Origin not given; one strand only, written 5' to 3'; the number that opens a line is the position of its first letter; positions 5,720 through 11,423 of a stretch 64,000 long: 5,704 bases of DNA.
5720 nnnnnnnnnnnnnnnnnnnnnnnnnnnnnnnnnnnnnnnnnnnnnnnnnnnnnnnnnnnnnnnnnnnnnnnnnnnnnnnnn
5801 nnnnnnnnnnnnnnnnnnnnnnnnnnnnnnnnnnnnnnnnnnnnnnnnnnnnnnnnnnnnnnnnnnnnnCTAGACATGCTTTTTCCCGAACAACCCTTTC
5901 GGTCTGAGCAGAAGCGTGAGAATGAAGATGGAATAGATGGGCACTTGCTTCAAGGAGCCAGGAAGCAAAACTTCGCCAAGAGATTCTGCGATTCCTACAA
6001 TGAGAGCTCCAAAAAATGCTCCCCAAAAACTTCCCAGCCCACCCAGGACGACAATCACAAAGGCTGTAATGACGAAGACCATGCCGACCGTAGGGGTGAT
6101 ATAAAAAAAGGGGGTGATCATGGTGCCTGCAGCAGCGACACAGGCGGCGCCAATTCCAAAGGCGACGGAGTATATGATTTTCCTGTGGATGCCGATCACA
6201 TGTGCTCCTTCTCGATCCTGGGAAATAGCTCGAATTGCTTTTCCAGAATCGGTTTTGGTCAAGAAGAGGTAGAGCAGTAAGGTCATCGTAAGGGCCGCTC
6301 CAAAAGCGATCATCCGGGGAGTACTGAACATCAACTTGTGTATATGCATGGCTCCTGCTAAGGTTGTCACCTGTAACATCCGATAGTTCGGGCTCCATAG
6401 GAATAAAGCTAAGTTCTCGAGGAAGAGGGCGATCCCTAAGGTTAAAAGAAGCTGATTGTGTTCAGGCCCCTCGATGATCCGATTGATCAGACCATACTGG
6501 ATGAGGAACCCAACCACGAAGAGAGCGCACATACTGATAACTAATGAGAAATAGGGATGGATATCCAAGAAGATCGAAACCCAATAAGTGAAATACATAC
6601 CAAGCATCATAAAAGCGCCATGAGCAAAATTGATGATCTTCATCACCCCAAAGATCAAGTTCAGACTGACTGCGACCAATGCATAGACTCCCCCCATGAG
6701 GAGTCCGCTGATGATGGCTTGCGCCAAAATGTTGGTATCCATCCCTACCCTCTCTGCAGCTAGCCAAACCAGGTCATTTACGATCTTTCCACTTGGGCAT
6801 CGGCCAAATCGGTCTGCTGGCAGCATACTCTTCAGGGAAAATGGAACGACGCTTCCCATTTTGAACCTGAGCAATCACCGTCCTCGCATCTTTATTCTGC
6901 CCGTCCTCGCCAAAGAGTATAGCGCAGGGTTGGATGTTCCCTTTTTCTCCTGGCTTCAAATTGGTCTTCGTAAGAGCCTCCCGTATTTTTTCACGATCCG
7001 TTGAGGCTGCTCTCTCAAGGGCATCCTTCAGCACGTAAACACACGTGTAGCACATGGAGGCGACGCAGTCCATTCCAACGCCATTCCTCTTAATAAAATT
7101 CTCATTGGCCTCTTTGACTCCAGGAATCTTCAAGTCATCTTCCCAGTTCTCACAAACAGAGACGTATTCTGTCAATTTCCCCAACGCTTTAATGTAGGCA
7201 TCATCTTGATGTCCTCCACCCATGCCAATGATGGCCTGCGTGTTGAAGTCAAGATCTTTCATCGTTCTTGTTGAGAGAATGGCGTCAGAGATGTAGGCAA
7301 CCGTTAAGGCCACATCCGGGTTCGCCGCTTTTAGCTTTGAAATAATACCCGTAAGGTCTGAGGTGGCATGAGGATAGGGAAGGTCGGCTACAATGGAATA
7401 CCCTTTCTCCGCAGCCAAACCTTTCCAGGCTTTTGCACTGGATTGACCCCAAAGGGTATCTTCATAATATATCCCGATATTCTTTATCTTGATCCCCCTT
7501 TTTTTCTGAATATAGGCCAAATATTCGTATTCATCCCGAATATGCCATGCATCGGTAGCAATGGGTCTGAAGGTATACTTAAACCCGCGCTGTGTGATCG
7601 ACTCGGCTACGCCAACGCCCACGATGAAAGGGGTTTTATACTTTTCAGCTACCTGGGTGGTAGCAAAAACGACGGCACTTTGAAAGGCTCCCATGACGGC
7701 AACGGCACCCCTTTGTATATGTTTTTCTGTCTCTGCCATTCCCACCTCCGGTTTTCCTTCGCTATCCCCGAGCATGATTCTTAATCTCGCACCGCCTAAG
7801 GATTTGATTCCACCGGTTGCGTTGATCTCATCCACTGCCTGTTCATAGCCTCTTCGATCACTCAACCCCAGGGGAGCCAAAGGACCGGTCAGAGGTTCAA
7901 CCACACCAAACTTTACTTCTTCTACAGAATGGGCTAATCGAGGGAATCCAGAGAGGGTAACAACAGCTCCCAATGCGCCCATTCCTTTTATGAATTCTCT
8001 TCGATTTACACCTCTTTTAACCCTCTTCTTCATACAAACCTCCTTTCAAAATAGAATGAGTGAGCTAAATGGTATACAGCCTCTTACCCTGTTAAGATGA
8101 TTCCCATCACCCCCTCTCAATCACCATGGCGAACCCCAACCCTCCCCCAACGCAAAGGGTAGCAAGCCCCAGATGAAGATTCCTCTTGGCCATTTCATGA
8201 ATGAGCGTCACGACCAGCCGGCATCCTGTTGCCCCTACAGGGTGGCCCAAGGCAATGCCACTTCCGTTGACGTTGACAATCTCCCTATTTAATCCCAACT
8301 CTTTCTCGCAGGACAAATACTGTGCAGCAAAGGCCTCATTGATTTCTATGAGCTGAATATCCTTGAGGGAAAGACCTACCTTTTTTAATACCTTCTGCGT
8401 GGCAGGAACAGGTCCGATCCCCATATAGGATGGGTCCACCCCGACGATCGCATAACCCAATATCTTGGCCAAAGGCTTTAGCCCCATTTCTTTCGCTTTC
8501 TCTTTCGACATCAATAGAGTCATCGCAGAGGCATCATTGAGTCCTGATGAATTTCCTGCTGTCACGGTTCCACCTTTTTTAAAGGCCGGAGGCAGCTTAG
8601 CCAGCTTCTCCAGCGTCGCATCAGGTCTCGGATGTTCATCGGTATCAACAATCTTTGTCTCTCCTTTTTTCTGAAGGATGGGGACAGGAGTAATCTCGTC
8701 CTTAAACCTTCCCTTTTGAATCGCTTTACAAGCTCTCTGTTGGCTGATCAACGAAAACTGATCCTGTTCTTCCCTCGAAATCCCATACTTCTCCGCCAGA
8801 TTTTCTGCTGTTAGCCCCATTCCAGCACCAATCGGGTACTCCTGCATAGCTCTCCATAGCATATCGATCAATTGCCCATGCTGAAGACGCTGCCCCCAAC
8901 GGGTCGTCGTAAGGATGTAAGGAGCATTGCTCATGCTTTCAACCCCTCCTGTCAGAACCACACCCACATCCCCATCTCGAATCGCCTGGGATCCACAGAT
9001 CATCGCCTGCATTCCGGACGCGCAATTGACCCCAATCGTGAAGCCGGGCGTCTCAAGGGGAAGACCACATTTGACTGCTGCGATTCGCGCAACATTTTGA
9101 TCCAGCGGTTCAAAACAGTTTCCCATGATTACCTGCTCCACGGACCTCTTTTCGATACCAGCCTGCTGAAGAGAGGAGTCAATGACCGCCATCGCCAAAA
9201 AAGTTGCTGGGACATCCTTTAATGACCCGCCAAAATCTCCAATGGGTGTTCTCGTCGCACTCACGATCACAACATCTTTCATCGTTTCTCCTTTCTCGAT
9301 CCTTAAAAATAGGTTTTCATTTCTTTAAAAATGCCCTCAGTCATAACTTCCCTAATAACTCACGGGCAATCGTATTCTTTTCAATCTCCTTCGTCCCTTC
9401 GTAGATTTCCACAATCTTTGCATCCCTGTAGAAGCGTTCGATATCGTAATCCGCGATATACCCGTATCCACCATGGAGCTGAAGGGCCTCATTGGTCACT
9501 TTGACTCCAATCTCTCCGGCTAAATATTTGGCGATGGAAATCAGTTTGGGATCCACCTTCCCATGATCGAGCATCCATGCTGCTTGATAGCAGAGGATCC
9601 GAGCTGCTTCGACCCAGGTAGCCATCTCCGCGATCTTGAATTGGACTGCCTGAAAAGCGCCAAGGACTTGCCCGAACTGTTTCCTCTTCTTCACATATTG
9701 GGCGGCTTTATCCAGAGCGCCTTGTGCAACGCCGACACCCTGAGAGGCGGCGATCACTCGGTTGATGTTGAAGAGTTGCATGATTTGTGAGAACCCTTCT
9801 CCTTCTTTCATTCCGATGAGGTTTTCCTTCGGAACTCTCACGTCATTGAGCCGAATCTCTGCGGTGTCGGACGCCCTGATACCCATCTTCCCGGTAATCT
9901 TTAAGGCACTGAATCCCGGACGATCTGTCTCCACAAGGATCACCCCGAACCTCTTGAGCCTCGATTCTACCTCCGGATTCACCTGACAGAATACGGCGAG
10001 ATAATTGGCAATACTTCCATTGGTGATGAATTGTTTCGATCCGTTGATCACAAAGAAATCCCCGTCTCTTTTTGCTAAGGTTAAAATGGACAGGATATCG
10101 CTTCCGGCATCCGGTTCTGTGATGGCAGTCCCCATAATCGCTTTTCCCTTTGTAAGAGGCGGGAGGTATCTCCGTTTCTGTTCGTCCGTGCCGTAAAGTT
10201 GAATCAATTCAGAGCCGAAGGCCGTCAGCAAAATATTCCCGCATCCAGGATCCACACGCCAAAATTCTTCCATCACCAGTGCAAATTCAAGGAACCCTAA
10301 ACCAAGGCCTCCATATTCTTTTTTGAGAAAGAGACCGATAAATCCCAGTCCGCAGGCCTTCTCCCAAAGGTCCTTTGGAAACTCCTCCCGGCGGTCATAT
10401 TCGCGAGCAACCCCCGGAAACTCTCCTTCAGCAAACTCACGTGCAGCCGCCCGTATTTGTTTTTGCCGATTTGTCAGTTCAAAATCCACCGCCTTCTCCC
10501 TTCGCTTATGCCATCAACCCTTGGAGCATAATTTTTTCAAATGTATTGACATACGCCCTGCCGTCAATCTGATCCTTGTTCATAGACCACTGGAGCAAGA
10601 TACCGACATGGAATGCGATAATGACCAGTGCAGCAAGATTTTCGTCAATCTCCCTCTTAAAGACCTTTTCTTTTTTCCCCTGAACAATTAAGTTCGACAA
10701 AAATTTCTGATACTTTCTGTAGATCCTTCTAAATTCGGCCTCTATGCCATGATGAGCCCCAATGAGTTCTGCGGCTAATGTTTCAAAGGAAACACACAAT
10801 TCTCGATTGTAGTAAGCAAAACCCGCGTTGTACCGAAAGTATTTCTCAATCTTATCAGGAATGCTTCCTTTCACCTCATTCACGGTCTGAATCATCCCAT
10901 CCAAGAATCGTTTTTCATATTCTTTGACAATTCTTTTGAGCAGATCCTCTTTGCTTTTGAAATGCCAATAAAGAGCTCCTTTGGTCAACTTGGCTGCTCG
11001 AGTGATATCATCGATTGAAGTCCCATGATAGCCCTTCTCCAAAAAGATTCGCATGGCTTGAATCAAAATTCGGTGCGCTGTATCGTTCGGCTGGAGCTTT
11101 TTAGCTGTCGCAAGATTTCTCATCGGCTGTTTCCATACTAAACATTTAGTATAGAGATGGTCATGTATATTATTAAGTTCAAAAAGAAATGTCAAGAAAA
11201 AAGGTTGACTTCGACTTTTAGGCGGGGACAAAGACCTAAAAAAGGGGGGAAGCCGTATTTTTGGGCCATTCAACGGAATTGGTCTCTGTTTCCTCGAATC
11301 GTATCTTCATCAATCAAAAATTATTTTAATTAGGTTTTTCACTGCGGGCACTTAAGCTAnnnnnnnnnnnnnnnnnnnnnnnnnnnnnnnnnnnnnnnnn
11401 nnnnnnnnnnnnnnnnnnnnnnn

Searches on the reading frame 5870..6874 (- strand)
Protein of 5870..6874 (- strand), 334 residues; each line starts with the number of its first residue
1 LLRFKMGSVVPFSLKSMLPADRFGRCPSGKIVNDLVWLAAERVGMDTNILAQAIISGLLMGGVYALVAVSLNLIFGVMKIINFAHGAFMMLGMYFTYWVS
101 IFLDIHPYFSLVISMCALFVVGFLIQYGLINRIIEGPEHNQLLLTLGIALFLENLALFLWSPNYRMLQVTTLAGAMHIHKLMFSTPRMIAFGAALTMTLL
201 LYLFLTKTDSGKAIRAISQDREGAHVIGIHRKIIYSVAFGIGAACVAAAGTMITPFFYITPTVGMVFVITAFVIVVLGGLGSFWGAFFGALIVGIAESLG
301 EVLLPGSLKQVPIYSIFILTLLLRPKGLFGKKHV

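Call 64: search_protein_families(library=pfam, proteins=[window:5870-6874:-], max_evalue=1e-8)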
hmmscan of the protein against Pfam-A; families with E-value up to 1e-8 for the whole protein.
window:5870-6874:- (334 aa): 1 family
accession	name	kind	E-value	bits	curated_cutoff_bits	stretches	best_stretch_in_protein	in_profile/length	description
PF02653.21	BPD_transp_2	-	3.7e-35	121.8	26.8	1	54-320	2-268/269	Branched-chain amino acid transport system / permease component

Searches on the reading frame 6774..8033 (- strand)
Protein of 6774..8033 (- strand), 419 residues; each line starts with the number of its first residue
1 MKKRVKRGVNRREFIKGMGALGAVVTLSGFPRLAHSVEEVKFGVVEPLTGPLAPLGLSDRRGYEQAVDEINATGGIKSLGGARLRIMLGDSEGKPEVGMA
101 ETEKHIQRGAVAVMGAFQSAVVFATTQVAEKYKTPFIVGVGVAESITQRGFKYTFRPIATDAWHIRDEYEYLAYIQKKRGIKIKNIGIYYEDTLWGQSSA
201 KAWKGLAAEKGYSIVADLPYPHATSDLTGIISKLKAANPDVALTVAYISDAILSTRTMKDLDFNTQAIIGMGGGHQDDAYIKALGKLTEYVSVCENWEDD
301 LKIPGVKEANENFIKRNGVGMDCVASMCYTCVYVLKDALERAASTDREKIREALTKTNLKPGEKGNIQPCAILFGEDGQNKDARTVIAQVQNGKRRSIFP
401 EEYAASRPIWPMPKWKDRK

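Call 64: search_protein_families(library=pfam, proteins=[window:6774-8033:-], max_evalue=1e-8)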
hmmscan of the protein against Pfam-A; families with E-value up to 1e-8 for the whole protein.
window:6774-8033:- (419 aa): 2 families
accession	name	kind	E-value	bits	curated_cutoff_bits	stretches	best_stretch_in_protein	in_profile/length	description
PF13458.12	Peripla_BP_6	-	9.9e-53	180.4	31.7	1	39-393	1-342/343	Periplasmic binding protein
PF13433.12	Peripla_BP_5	-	5.8e-12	45.8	27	1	41-360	2-312/363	Periplasmic binding protein domain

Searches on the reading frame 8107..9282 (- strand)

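Call 64: search_protein_families(library=pfam, proteins=[window:8107-9282:-], max_evalue=1e-8)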
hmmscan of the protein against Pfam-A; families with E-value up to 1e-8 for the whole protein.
window:8107-9282:- (391 aa): 2 families
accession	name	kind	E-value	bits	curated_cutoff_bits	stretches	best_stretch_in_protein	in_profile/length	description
PF00108.29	Thiolase_N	-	5.9e-84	281.9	26.4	1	4-261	1-260/260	Thiolase, N-terminal domain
PF02803.24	Thiolase_C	-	5.7e-49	165.3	27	1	268-390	1-123/123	Thiolase, C-terminal domain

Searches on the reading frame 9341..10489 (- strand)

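Call 64: search_protein_families(library=pfam, proteins=[window:9341-10489:-], max_evalue=1e-8)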
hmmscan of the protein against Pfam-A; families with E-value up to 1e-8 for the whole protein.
window:9341-10489:- (382 aa): 4 families
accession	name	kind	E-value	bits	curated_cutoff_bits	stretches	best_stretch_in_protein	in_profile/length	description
PF00441.29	Acyl-CoA_dh_1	-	1.9e-52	177.9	22.4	1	230-379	1-150/150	Acyl-CoA dehydrogenase, C-terminal domain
PF02771.21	Acyl-CoA_dh_N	-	6.5e-32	110.7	22.9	1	6-116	1-113/113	Acyl-CoA dehydrogenase, N-terminal domain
PF02770.24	Acyl-CoA_dh_M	-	1.2e-22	80.4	33.3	1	121-217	2-97/97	Acyl-CoA dehydrogenase, middle domain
PF08028.16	Acyl-CoA_dh_2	-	1.3e-21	77.7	22.7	1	246-367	2-133/134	Acyl-CoA dehydrogenase, C-terminal domain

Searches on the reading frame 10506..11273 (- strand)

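Call 65: search_protein_families(library=pfam, proteins=[window:10506-11273:-], max_evalue=1e-8)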
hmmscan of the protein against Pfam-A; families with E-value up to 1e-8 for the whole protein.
window:10506-11273:- (255 aa): 1 family
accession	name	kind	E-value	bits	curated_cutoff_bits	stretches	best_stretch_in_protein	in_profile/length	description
PF00440.29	TetR_N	-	1.6e-17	63.5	24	1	69-115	1-47/47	Bacterial regulatory proteins, tetR family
